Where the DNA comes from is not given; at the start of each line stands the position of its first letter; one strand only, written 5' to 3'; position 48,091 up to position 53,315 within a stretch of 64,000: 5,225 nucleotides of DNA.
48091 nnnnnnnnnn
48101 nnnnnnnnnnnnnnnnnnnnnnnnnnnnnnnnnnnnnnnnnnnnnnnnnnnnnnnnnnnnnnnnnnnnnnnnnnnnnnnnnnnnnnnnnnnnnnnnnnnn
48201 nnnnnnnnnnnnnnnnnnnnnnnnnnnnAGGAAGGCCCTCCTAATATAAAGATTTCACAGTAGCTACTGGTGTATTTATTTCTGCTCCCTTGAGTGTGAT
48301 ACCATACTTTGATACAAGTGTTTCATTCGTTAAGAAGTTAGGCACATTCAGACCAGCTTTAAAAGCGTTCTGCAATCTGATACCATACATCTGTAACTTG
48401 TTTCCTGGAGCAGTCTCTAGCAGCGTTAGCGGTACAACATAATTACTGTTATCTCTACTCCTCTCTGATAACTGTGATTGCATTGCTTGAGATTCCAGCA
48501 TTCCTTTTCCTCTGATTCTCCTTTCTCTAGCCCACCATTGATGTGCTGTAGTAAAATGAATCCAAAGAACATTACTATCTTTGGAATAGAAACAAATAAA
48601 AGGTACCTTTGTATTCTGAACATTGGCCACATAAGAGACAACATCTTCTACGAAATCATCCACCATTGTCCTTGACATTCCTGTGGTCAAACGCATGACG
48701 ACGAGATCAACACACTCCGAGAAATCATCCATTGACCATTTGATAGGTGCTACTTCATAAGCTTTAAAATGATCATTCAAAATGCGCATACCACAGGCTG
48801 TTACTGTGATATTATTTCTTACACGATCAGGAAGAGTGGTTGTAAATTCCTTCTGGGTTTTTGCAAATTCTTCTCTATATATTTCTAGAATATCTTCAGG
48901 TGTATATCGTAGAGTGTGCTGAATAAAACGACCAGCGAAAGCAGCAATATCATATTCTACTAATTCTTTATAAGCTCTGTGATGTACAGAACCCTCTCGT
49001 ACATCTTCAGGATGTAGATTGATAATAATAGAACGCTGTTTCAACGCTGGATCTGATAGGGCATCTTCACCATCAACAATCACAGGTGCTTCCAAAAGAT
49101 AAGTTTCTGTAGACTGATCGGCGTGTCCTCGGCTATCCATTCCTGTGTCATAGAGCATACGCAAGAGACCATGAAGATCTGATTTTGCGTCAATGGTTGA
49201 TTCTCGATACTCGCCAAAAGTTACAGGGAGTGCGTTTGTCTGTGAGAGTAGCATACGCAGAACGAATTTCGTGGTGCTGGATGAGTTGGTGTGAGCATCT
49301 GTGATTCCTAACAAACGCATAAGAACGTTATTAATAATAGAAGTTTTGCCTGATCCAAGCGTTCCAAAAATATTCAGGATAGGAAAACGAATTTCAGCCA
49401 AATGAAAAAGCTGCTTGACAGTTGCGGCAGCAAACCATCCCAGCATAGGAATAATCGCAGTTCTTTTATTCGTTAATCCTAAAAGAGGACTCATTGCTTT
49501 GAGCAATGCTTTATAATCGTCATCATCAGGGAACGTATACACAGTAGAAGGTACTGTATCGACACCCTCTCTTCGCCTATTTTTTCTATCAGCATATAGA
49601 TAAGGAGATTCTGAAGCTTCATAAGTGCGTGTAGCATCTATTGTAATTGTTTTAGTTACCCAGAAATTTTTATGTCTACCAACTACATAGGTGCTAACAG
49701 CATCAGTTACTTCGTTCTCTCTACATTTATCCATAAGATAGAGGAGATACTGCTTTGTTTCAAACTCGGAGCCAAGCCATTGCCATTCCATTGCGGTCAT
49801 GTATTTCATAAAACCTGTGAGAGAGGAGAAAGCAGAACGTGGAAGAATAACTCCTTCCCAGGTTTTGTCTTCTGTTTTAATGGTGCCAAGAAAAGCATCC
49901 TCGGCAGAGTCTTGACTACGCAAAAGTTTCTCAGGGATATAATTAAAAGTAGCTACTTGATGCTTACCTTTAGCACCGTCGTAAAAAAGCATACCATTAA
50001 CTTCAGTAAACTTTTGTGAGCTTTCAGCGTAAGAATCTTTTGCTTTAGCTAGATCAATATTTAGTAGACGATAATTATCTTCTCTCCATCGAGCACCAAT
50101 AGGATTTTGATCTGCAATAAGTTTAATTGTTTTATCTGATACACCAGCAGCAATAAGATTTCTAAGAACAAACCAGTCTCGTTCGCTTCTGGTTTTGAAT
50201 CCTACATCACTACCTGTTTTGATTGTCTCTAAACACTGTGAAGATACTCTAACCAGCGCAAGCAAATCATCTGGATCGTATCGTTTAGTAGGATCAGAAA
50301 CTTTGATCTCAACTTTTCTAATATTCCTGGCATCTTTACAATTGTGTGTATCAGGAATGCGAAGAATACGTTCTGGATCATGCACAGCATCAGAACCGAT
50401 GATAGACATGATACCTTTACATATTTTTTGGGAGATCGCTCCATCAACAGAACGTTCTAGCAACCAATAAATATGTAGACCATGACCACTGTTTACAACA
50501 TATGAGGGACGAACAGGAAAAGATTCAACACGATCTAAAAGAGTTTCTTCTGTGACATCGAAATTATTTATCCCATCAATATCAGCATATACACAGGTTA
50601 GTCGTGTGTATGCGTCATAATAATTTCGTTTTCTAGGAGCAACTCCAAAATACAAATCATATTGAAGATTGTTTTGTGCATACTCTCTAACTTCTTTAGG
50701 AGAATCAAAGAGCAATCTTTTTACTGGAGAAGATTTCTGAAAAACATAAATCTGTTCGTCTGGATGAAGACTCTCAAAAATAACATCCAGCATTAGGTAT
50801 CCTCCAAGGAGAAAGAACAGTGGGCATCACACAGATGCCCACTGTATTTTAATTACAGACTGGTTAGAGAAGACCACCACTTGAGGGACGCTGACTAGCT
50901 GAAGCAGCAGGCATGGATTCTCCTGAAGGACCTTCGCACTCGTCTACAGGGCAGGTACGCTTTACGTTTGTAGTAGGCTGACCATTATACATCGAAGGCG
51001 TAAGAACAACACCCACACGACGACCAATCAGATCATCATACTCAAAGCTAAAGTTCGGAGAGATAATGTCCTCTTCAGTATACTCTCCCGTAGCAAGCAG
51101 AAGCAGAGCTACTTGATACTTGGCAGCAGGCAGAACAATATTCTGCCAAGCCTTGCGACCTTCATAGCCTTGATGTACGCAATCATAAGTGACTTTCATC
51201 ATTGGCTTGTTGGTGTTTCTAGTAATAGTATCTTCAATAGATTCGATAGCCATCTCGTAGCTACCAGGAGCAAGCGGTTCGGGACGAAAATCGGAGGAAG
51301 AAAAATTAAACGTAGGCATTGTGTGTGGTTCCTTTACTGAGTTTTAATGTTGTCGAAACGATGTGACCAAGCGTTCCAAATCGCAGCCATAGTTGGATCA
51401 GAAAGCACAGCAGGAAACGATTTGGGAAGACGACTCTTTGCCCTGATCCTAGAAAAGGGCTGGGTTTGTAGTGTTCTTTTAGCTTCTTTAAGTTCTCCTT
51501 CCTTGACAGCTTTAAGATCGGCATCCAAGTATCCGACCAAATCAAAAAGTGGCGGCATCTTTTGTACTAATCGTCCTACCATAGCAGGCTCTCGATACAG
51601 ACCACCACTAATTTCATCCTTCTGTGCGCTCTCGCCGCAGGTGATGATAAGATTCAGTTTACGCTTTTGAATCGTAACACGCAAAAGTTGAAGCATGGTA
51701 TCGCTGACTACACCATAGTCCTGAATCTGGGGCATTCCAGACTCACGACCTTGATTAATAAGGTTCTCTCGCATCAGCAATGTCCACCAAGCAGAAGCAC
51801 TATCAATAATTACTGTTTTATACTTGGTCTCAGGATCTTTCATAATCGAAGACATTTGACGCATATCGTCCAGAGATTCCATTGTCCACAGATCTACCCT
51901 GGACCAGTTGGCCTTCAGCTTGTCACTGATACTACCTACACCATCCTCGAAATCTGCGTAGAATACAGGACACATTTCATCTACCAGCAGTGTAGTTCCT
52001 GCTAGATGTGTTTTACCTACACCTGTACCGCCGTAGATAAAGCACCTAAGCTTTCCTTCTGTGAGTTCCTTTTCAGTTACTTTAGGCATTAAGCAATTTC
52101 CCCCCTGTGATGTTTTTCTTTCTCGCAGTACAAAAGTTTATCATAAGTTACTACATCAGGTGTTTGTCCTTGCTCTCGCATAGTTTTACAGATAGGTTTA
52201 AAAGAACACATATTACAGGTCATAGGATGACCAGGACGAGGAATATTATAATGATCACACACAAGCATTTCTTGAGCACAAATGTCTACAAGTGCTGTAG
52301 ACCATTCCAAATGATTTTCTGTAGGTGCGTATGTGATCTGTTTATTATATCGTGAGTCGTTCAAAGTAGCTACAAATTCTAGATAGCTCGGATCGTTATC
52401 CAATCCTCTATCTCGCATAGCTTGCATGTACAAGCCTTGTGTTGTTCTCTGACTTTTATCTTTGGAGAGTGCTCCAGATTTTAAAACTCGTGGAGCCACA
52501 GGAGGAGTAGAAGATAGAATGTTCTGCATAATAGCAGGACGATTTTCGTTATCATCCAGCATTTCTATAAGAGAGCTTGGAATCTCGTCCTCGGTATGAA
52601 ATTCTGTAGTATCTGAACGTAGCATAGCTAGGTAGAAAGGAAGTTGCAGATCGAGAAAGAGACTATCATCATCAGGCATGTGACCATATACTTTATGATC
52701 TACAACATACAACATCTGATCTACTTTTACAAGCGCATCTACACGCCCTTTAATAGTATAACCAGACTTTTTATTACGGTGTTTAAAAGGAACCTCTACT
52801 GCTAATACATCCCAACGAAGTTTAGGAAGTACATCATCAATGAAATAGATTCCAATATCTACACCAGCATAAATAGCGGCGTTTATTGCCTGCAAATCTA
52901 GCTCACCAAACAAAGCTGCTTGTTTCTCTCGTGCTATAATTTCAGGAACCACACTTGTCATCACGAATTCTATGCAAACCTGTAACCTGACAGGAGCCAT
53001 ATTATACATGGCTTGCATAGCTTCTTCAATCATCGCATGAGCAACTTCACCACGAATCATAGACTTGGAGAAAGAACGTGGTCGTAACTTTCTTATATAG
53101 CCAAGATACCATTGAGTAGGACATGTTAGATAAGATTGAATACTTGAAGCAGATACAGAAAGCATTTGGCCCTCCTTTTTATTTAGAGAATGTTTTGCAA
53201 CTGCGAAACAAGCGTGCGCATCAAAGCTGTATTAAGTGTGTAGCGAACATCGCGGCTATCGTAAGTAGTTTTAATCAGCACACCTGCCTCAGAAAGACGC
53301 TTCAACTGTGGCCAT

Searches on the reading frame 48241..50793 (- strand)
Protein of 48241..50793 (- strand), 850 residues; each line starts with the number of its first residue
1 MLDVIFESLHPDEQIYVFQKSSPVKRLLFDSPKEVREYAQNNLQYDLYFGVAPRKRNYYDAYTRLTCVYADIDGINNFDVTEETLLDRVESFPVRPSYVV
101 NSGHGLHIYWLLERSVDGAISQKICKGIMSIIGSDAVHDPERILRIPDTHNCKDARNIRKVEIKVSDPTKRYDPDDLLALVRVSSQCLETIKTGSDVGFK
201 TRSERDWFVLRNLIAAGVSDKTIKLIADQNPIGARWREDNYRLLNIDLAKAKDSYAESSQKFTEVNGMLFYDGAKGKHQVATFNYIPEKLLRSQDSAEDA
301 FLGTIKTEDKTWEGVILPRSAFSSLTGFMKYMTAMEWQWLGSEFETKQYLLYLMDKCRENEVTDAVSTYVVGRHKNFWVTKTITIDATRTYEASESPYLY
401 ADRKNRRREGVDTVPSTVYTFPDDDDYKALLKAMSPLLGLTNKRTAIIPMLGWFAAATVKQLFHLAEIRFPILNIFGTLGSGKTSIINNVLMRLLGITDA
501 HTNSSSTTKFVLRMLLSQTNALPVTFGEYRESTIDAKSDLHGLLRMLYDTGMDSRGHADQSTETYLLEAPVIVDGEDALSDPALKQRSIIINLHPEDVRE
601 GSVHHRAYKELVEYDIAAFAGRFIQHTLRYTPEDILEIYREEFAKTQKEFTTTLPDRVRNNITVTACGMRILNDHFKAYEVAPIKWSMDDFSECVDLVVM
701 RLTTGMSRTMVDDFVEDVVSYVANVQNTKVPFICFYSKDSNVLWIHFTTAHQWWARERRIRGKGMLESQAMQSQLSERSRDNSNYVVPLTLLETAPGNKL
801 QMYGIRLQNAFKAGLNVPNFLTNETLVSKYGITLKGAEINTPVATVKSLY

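Call 10: search_protein_families(library=phrogs, proteins=[window:48241-50793:-], max_evalue=0.00001)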
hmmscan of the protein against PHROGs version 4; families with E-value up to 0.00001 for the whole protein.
window:48241-50793:- (850 aa): 4 families
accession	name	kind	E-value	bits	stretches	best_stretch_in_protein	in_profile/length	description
phrog_26824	-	unknown function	1.5e-10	40.8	1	467-686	493-712/868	-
phrog_10514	-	DNA, RNA and nucleotide metabolism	3.1e-10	39.9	1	34-179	45-188/750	DNA primase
phrog_2478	-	DNA, RNA and nucleotide metabolism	9.7e-10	38.2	1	44-161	53-196/854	DNA polymerase/primase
phrog_1139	-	DNA, RNA and nucleotide metabolism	5.6e-09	35.5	1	443-652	518-728/895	DNA primase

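Call 48: search_protein_families(library=pfam, proteins=[window:48241-50793:-], max_evalue=0.01)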
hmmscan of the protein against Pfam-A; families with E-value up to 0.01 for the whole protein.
window:48241-50793:- (850 aa): 0 families

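Call 54: search_dna_similar(query=window:48241-50793:-, collection=phages, mode=protein, max_rows=15)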
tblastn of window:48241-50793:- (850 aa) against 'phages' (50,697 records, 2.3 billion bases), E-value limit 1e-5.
Records with a match: 9; places in all: 9; records where one place covers at least 80% of the query: 0.
Best place of each record, by identity: <60% 9.
By first word of the organism name: Pseudomonas 5; Halorubrum 2; Bacteriophage 1; Oceanotoga 1.
By host as written in the record: Pseudomonas sp. 3; Pseudomonas grimontii MBTL2-21 2; Halorubrum sp. M4 25-10-8A 2; - 1; Oceanotoga teriensis UFV_LIMV02 1.
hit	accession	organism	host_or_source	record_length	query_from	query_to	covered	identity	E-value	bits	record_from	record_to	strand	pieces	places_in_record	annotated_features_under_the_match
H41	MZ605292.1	Pseudomonas phage UAntarctica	Pseudomonas sp.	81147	340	712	44%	22.9%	1e-12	79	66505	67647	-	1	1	hypothetical protein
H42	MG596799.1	Pseudomonas phage PMBT3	Pseudomonas grimontii MBTL2-21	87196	350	672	38%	22.8%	2e-8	64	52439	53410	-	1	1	RNA polymerase-binding transcription factor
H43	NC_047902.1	Pseudomonas phage PMBT3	Pseudomonas grimontii MBTL2-21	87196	350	672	38%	22.8%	2e-8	64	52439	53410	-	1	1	primase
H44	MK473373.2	Pseudomonas phage Lana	Pseudomonas sp.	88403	423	712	34%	23.5%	7e-11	72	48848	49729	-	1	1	hypothetical protein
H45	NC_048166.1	Pseudomonas phage Lana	Pseudomonas sp.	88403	423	712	34%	23.5%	7e-11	72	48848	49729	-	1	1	primase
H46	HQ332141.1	Halorubrum virus CGphi46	Halorubrum sp. M4 25-10-8A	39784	437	641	24%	29.9%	7e-16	89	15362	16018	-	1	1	hypothetical protein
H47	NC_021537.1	Halorubrum virus CGphi46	Halorubrum sp. M4 25-10-8A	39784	437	641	24%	29.9%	7e-16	89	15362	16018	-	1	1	DNA primase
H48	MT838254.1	Bacteriophage sp.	human fecal samples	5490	3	193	22%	25.5%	9e-6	56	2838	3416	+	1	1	record has no annotation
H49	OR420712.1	Oceanotoga phage vB_OteS-UFV02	Oceanotoga teriensis UFV_LIMV02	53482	47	157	13%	35.8%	2e-13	81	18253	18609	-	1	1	DNA primase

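Call 102: search_solved_structures(query=window:48241-50793:-, max_evalue=1)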
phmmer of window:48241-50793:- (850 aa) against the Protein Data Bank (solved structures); distinct sequences matched with E-value up to 1: 0.

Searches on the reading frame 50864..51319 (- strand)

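Call 34: search_protein_families(library=phrogs, proteins=[window:50864-51319:-], max_evalue=0.001)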
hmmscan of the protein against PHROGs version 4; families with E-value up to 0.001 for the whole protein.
window:50864-51319:- (151 aa): 4 families
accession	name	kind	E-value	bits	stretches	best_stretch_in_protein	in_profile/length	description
phrog_378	-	DNA, RNA and nucleotide metabolism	1e-05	26.9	1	9-126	11-136/163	single strand DNA binding protein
phrog_7778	-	DNA, RNA and nucleotide metabolism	5.5e-05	24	1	17-71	39-95/162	single strand DNA binding protein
phrog_2300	-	unknown function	0.00019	22.3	1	15-138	48-177/347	-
phrog_3724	-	unknown function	0.00098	19.5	0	9-129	19-135/285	-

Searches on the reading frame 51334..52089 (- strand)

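Call 34: search_protein_families(library=phrogs, proteins=[window:51334-52089:-], max_evalue=0.001)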
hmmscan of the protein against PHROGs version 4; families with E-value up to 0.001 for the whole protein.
window:51334-52089:- (251 aa): 3 families
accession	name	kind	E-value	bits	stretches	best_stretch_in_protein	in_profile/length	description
phrog_124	-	DNA, RNA and nucleotide metabolism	2.6e-29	103.7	1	9-242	39-258/382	Sak4-like ssDNA annealing protein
phrog_1366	-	unknown function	3e-06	28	1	11-114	12-114/307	-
phrog_6891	-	other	0.00032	21.4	1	14-110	43-143/310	ATPase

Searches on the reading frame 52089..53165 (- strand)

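Call 34: search_protein_families(library=phrogs, proteins=[window:52089-53165:-], max_evalue=0.001)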
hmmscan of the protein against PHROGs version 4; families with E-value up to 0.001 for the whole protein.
window:52089-53165:- (358 aa): 3 families
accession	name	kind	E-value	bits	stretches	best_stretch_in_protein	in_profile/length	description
phrog_1218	-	DNA, RNA and nucleotide metabolism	2.1e-18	67.7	1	3-185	9-188/364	exonuclease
phrog_69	-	DNA, RNA and nucleotide metabolism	1.2e-15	58.5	1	4-178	90-243/501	exonuclease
phrog_1706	-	DNA, RNA and nucleotide metabolism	1.4e-06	29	1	11-159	54-143/293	CRISPR/Cas system associated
